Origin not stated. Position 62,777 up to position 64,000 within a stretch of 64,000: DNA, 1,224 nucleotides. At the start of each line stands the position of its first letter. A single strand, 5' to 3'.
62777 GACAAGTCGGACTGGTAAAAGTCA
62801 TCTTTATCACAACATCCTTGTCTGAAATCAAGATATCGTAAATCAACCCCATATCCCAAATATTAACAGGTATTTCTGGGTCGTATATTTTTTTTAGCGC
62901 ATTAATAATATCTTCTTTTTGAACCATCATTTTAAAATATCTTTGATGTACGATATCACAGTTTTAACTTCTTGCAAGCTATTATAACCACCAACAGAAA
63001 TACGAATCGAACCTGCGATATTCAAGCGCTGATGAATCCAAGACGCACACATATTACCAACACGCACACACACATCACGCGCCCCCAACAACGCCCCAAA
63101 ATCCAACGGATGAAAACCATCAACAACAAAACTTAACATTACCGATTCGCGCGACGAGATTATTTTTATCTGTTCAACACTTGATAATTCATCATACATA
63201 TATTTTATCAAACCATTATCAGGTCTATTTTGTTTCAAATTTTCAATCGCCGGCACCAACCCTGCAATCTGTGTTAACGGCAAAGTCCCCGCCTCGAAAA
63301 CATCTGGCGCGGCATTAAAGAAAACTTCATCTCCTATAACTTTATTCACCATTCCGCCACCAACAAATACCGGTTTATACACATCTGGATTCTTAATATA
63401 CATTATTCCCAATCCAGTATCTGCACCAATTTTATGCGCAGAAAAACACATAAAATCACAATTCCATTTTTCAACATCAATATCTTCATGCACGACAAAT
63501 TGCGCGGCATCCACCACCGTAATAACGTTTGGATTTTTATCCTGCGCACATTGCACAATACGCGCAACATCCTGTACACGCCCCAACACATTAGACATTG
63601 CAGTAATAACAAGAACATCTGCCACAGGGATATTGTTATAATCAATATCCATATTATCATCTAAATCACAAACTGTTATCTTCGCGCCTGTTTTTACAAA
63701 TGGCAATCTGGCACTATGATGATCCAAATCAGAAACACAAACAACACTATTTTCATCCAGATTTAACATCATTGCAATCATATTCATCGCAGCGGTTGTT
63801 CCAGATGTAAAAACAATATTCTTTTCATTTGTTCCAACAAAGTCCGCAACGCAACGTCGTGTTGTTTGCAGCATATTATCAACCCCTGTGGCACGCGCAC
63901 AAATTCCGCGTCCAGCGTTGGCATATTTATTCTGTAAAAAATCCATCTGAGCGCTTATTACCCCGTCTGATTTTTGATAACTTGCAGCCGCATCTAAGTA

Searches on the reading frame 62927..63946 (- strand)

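Call 56: search_protein_families(library=pfam, max_evalue=1e-8, proteins=[window:62927-63946:-])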
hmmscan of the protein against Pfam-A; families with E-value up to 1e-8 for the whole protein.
window:62927-63946:- (339 aa): 1 family
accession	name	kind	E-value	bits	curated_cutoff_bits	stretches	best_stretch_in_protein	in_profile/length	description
PF00266.25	Aminotran_5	-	4.2e-72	243.6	21.5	1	2-329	21-370/371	Aminotransferase class-V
